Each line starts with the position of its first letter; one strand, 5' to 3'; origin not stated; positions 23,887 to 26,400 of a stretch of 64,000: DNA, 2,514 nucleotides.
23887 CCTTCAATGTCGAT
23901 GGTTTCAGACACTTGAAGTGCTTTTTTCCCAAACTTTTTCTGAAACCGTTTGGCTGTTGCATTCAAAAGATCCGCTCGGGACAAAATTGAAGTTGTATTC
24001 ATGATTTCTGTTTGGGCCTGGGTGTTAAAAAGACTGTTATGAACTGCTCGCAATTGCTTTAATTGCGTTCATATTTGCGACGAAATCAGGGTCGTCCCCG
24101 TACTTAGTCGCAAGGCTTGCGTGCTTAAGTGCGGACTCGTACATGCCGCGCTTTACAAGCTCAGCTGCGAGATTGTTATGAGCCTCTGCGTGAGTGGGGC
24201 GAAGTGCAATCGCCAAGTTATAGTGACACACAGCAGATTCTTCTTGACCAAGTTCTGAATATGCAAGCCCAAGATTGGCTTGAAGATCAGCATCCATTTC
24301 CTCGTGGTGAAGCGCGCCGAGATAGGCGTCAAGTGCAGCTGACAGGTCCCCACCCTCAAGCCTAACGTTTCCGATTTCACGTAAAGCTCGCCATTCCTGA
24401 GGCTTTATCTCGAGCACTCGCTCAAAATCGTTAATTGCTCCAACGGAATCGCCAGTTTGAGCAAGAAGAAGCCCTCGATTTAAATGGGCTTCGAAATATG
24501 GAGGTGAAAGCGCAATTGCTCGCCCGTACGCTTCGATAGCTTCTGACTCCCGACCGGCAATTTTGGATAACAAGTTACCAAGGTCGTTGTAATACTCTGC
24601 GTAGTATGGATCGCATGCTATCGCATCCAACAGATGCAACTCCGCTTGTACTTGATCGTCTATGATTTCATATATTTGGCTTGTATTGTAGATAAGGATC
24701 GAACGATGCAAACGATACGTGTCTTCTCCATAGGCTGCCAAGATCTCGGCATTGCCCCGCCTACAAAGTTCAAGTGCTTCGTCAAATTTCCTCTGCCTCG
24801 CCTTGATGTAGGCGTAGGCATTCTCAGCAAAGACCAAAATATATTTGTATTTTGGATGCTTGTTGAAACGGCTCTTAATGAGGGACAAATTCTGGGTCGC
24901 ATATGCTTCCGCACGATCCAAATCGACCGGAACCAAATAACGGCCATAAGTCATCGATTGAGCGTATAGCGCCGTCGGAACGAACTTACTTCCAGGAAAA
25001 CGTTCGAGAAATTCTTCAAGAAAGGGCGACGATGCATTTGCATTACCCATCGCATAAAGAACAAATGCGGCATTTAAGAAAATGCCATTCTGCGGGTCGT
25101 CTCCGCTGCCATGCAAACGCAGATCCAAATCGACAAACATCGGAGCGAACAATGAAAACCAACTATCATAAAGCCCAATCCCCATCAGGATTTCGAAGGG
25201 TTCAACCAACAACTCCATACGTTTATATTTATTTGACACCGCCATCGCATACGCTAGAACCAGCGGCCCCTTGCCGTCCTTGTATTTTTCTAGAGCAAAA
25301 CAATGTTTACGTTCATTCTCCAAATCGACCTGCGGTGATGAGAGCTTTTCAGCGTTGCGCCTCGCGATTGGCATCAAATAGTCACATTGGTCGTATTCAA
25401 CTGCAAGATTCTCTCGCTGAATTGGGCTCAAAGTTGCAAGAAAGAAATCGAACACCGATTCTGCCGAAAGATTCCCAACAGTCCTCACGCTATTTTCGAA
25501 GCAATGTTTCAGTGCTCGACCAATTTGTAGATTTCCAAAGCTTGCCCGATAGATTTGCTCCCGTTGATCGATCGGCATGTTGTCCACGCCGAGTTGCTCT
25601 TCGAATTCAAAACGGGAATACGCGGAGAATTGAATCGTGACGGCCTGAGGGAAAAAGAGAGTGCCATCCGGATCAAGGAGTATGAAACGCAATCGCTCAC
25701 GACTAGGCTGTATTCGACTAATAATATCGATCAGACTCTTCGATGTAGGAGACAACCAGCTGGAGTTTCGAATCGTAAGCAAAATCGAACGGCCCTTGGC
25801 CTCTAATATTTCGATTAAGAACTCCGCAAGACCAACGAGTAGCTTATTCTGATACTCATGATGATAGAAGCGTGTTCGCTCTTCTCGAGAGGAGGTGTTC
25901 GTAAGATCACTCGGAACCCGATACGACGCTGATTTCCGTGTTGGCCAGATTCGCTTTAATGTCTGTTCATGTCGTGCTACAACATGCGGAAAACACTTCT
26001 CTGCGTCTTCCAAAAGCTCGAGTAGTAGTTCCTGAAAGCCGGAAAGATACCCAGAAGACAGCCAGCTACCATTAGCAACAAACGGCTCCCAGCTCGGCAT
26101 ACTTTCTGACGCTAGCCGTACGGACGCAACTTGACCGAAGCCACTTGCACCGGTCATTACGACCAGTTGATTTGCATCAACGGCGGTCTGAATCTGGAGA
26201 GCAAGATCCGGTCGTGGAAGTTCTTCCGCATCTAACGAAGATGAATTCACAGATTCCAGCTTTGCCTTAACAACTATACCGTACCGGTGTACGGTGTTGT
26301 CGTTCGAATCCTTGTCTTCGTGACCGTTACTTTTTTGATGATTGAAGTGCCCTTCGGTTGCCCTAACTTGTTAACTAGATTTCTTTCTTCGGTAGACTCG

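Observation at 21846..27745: Putative novel defence/conflict operon: unknown protein - Thr-rich peptide - inactive STAND-TPR - trypsin-endonuclease I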

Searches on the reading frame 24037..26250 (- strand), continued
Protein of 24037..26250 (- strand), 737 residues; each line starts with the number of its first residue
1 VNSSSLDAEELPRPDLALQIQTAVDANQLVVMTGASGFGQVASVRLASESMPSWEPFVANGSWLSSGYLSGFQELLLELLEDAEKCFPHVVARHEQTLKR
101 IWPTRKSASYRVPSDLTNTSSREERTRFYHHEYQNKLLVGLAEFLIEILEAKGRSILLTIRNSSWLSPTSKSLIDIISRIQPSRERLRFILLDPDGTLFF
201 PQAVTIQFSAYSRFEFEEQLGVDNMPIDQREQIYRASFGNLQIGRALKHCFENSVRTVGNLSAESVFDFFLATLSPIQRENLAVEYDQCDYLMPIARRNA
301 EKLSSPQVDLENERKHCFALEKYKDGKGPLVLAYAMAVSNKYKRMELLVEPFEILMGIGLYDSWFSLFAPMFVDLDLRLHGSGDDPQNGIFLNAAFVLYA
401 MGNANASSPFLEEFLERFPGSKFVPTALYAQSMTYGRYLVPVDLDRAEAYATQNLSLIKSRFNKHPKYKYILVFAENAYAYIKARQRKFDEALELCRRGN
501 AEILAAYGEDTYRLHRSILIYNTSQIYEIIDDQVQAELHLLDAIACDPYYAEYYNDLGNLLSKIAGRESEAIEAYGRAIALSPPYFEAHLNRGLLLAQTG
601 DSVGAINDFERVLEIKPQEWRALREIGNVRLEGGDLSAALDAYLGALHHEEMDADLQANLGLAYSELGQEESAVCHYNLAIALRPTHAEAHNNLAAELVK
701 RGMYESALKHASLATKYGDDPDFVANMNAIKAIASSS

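Call 30: search_protein_families(library=pfam, proteins=[L018:9511-10752:+, L065:11958-14177:+, L030:12143-13114:-, L021:11662-13467:+, L018:11136-13601:+, L018:10789-11139:+, L019:8536-11211:+, L019:11204-12931:+, L021:10491-11552:+, L052:13947-15365:+], max_evalue=0.001)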
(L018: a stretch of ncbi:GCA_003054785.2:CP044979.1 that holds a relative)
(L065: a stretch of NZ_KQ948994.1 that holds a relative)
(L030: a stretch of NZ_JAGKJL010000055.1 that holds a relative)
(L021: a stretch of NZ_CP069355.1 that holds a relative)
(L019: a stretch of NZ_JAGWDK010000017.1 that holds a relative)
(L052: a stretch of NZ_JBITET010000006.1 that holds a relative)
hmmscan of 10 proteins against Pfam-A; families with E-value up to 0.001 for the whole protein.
L018:9511-10752:+ (413 aa): 2 families
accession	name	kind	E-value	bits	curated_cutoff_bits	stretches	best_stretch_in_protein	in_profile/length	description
PF07690.21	MFS_1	-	1.1e-25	90.7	33.4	1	15-356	2-345/347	Major Facilitator Superfamily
PF05977.19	MFS_3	-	2.6e-09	36.5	27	1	14-406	15-406/524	Transmembrane secretion effector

L065:11958-14177:+ (739 aa): 2 families
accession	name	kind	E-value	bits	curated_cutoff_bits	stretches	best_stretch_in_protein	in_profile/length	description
PF02897.21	Peptidase_S9_N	-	7.6e-69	232.9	24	1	59-465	9-411/414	Prolyl oligopeptidase, N-terminal beta-propeller domain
PF00326.27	Peptidase_S9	-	7.1e-47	160.1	22.6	1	527-735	5-211/213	Prolyl oligopeptidase family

L030:12143-13114:- (323 aa): 2 families
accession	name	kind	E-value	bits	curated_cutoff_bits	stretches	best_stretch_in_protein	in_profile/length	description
PF00126.33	HTH_1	-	1.5e-19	70.2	26.6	1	7-66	1-60/60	Bacterial regulatory helix-turn-helix protein, lysR family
PF03466.25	LysR_substrate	-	2.2e-19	70.1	28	1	90-285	3-205/209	LysR substrate binding domain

L021:11662-13467:+ (601 aa): 1 family
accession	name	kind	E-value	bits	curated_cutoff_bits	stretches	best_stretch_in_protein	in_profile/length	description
PF13091.12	PLDc_2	-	3.4e-13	50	27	1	457-546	56-128/132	PLD-like domain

L018:11136-13601:+ (821 aa): 9 families
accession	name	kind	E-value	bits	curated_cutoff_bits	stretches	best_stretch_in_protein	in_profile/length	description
PF00326.27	Peptidase_S9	-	1.4e-40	139.5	22.6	1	593-804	2-212/213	Prolyl oligopeptidase family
PF20434.5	BD-FAE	-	5.1e-09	36.4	26.8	1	574-761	10-215/215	BD-FAE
PF12146.15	Hydrolase_4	-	1e-08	35.2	27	0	732-779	188-233/239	Serine aminopeptidase, S33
PF01738.24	DLH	-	1.5e-07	31.7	21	1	641-792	79-200/217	Dienelactone hydrolase family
PF08840.17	BAAT_C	-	3.5e-05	24.4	20.9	0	647-781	13-161/210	BAAT / Acyl-CoA thioester hydrolase C terminal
PF02230.22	Abhydrolase_2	-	4.3e-05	23.9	23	0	734-783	155-204/217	Phospholipase/Carboxylesterase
PF02129.25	Peptidase_S15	-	0.0001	22.5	23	0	655-696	94-137/262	X-Pro dipeptidyl-peptidase (S15 family)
PF03959.19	FSH1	-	0.00012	22.3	21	1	638-768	87-190/211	Serine hydrolase (FSH1)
PF00561.26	Abhydrolase_1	-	0.00083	19.5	25.8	0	578-688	1-102/245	alpha/beta hydrolase fold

L018:10789-11139:+ (116 aa): 2 families
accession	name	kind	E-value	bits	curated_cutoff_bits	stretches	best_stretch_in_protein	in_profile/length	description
PF07883.17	Cupin_2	-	4e-11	42.9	27.2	1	41-91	10-58/70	Cupin domain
PF00190.28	Cupin_1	-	0.00044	20.3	22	1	42-93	46-103/151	Cupin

L019:8536-11211:+ (891 aa): 2 families
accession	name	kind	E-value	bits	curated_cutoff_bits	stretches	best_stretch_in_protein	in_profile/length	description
PF02738.23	MoCoBD_1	-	2.4e-39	135.3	27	1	226-446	27-244/244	Molybdopterin cofactor-binding domain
PF20256.3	MoCoBD_2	-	2.2e-27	96.7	27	1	479-814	3-282/283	Molybdopterin cofactor-binding domain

L019:11204-12931:+ (575 aa): 2 families
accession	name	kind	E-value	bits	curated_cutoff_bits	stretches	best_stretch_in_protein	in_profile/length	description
PF12902.13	Ferritin-like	-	2e-24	87.1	22.3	1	229-386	1-149/221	Ferritin-like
PF01799.25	Fer2_2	-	1e-18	67.7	30.3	1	85-161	1-74/75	[2Fe-2S] binding domain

L021:10491-11552:+ (353 aa): 2 families
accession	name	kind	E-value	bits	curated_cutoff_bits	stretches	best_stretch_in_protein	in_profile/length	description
PF10042.14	DUF2278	-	1.2e-69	234.8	25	1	5-217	1-206/206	Uncharacterized conserved protein (DUF2278)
PF00932.25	LTD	-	3.7e-09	37.3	34.3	1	253-338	10-108/109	Lamin Tail Domain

L052:13947-15365:+ (472 aa): 1 family
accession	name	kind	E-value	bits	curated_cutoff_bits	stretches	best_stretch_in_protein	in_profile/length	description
PF13535.11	ATP-grasp_4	-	4.5e-09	36.5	27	1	199-340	5-154/160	ATP-grasp domain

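Call 33: find_encoding_contigs(protein=P0124, flank=8000, max_places=1)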
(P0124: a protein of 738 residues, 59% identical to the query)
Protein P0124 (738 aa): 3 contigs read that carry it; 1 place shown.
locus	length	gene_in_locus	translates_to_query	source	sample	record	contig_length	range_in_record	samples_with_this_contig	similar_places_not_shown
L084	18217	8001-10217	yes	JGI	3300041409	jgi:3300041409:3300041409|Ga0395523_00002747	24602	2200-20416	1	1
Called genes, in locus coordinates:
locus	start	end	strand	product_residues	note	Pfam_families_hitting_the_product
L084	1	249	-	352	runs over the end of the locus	-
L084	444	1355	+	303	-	PF02899:Phage_int_SAM_1, PF13495:Phage_int_SAM_4, PF00589:Phage_integrase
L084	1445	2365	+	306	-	-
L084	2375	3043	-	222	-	PF01040:UbiA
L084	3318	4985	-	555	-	PF13091:PLDc_2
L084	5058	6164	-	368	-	PF18306:LDcluster4 (weak)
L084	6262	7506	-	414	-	PF02265:S1-P1_nuclease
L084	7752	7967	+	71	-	-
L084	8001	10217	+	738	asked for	PF13191:AAA_16 (faint), PF14559:TPR_19 (faint), PF07719:TPR_2 (faint), PF13174:TPR_6 (faint), PF13181:TPR_8 (faint), PF13424:TPR_12 (faint), PF13371:TPR_9 (weak), PF13414:TPR_11 (weak), +4 more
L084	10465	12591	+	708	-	PF03412:Peptidase_C39, PF00664:ABC_membrane, PF00005:ABC_tran, PF02463:SMC_N (faint)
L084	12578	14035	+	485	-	PF25917:BSH_RND, PF25984:BSH_YknX (faint), PF25988:HH_CyaD, PF25994:HH_AprE, PF26002:Beta-barrel_AprE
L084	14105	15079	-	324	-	-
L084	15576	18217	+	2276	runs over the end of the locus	?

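Call 34: find_encoding_contigs(protein=P0127, flank=8000, max_places=1)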
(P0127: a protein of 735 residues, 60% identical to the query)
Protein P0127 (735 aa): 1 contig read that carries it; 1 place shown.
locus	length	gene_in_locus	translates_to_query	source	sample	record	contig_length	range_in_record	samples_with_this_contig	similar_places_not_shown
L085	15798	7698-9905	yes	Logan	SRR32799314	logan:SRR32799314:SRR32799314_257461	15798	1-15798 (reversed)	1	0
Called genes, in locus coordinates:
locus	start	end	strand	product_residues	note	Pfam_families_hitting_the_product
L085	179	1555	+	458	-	PF13356:Arm-DNA-bind_3, PF00589:Phage_integrase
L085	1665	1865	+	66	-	PF12728:HTH_17 (weak)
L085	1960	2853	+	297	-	-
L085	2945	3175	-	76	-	-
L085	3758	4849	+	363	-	-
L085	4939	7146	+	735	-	PF03235:GmrSD_N, PF07510:GmrSD_C, PF18755:RAMA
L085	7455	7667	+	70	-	-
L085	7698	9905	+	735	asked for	PF14559:TPR_19 (faint), PF07719:TPR_2 (faint), PF13174:TPR_6 (faint), PF13424:TPR_12 (faint), PF13428:TPR_14 (faint), PF13371:TPR_9 (weak), PF13414:TPR_11 (weak), PF00515:TPR_1 (weak), +3 more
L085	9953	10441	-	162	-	PF00334:NDK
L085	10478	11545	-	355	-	PF00107:ADH_zinc_N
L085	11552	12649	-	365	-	PF14907:NTP_transf_5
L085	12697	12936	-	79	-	-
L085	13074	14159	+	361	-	PF01041:DegT_DnrJ_EryC1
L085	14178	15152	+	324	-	-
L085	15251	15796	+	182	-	?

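Call 35: find_encoding_contigs(protein=P0136, flank=8000, max_places=1)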
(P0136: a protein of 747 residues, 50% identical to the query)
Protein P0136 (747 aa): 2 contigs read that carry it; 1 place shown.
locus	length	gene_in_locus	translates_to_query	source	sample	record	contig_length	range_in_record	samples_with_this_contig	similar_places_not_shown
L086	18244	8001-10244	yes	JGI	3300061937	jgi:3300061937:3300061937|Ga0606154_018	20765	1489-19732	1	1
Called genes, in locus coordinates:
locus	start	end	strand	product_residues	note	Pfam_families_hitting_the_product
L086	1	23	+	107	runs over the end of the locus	-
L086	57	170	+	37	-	-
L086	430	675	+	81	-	-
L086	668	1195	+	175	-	-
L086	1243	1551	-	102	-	-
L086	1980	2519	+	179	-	-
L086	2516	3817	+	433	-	-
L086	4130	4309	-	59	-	-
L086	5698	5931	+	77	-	-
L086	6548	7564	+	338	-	PF03641:Lysine_decarbox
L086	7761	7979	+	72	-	-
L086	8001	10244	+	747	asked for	PF13432:TPR_16 (faint), PF13428:TPR_14 (faint), PF00515:TPR_1 (faint), PF07719:TPR_2 (faint), PF13181:TPR_8 (faint), PF13371:TPR_9 (faint), PF13424:TPR_12 (faint), PF13414:TPR_11, +1 more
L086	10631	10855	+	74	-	-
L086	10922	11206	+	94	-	-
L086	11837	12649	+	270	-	PF10137:CAP12-PCTIR_TIR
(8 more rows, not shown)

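Call 83: find_related_loci(query=A1, collection=metagenome_contigs, flank=6000)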
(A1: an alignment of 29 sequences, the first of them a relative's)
Query A1 (737 aa) in metagenome_contigs; peptide patterns used: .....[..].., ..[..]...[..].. (x = any residue, [..] = any of these).
216 stretches matched a pattern; 25 encode a relative of the query (tblastn E <= 1e-3); 25 distinct loci.
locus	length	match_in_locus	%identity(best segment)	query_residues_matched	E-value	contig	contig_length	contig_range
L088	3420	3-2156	59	17-733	0e+0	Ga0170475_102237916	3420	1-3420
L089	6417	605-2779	54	4-726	0e+0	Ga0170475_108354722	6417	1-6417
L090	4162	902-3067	52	13-733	0e+0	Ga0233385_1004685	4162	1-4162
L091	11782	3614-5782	50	13-732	0e+0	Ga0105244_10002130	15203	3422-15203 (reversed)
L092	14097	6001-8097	50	20-698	0e+0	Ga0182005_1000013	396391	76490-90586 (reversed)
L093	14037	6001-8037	51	20-699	0e+0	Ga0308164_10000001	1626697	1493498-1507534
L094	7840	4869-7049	46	4-731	0e+0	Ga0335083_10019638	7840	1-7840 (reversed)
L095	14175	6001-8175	46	12-737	0e+0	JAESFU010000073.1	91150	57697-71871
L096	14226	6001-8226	47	20-699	0e+0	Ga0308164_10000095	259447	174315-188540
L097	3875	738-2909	43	9-728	0e+0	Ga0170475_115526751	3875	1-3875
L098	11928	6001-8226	46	20-699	0e+0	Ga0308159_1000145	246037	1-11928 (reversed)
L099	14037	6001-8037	51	20-699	0e+0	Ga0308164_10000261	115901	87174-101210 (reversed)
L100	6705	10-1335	58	261-698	2e-148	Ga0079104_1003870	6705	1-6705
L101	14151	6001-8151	46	16-732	0e+0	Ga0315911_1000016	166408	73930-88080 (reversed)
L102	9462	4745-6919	40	10-730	2e-145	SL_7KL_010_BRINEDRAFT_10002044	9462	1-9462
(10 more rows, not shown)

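Call 87: search_protein_families(library=pfam, proteins=[L095:3336-5474:+, L095:1579-2982:+, L095:8333-9508:+, L095:9742-11562:-, L095:9-866:+, L094:2855-4465:+, L059:10327-11301:+, L025:6039-6968:-], max_evalue=0.001)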
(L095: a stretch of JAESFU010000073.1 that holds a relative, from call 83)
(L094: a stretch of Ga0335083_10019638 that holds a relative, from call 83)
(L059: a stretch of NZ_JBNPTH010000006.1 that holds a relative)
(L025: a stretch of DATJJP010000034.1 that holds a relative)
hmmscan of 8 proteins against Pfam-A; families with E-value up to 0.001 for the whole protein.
L095:3336-5474:+ (712 aa): 2 families
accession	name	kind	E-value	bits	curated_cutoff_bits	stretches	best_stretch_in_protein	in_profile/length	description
PF01223.29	Endonuclease_NS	-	1.3e-27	97.4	23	1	458-665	11-190/223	DNA/RNA non-specific endonuclease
PF13365.12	Trypsin_2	-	4.1e-18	67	27.6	1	105-259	1-144/144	Trypsin-like peptidase domain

L095:1579-2982:+ (467 aa): 0 families

L095:8333-9508:+ (391 aa): 3 families
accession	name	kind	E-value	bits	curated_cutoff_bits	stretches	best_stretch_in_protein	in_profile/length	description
PF00383.29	dCMP_cyt_deam_1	-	2.4e-06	27.8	25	1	138-235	23-101/102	Cytidine and deoxycytidylate deaminase zinc-binding region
PF14437.12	MafB19-deam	-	2.7e-05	24.5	27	1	139-247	23-112/142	MafB19-like deaminase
PF14439.12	Bd3614-deam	-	3.9e-05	24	38.5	1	140-241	9-95/113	Bd3614-like deaminase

L095:9742-11562:- (606 aa): 3 families
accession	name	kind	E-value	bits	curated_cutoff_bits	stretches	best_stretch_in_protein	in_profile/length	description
PF12902.13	Ferritin-like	-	9.7e-23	81.6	22.3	1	237-397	1-148/221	Ferritin-like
PF01799.25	Fer2_2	-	5e-20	71.8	30.3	1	111-187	1-74/75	[2Fe-2S] binding domain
PF00111.32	Fer2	-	1.7e-06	28.3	21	1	37-85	2-49/77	2Fe-2S iron-sulfur cluster binding domain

L095:9-866:+ (285 aa): 0 families

L094:2855-4465:+ (537 aa): 1 family
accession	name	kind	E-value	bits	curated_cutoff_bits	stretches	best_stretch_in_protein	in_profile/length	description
PF13091.12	PLDc_2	-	9.4e-15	55.1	27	2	387-517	23-127/132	PLD-like domain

L059:10327-11301:+ (324 aa): 1 family
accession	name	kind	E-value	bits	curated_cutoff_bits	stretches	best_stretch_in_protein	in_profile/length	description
PF02265.22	S1-P1_nuclease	-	8.9e-41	140.9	29.5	1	34-323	1-257/258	S1/P1 Nuclease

L025:6039-6968:- (309 aa): 1 family
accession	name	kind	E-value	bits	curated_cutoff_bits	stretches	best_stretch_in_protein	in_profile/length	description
PF02265.22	S1-P1_nuclease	-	4.4e-38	132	29.5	1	26-307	1-255/258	S1/P1 Nuclease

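Call 98: search_protein_families(library=pfam, proteins=[L018:7001-8260:+, L064:7917-9176:+, L084:8001-9260:+, L017:7001-8260:+], max_evalue=1)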
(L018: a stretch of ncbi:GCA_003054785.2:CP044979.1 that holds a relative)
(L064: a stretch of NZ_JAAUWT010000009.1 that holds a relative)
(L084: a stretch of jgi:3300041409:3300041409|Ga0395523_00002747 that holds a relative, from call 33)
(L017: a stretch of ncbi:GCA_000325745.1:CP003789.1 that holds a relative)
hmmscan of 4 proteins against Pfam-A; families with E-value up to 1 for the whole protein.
L018:7001-8260:+ (420 aa): 5 families
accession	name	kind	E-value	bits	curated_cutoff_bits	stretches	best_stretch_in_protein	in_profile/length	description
PF13401.12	AAA_22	-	0.00033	21.4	27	1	33-183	4-105/130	AAA domain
PF13191.12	AAA_16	-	0.0018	19.2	32.6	1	35-191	25-161/167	AAA ATPase domain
PF13245.12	AAA_19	-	0.062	13.9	25.1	1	35-63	12-40/134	AAA domain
PF24246.1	SH3b_T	-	0.068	13.9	27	1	7-36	36-65/74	SH3b_T domain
PF05015.19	HigB-like_toxin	-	0.094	13.6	27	0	80-114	3-37/91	RelE-like toxin of type II toxin-antitoxin system HigB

L064:7917-9176:+ (420 aa): 5 families
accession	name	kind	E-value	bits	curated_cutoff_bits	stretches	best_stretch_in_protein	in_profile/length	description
PF13173.12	AAA_14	-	0.0015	19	27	1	142-200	49-102/129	AAA domain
PF13191.12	AAA_16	-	0.013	16.5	32.6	1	30-186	25-161/167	AAA ATPase domain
PF24893.1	DUF7743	-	0.043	14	27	1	139-168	55-86/120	Domain of unknown function (DUF7743)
PF01637.24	ATPase_2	-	0.062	13.5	33.2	1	32-248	23-222/225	ATPase domain predominantly from Archaea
PF04427.23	Brix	-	0.078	13.4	28.2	1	271-362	119-184/193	Brix domain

L084:8001-9260:+ (420 aa): 1 family
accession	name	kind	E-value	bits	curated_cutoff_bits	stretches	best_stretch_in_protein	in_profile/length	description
PF13191.12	AAA_16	-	1.8e-06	29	32.6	1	15-188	12-166/167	AAA ATPase domain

L017:7001-8260:+ (420 aa): 1 family
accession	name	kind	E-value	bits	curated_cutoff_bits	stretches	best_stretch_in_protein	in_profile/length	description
PF13191.12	AAA_16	-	0.032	15.2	32.6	1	90-179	92-159/167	AAA ATPase domain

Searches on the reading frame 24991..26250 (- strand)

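Call 98: search_protein_families(library=pfam, proteins=[window:24991-26250:-], max_evalue=1)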
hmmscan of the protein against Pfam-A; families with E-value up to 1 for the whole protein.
window:24991-26250:- (420 aa): 2 families
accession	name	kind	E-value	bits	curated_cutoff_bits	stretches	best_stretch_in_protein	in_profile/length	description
PF13191.12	AAA_16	-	0.0041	18.1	32.6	1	27-190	23-167/167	AAA ATPase domain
PF13374.12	TPR_10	-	0.2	12.2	27.5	0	80-98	18-36/42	Tetratricopeptide repeat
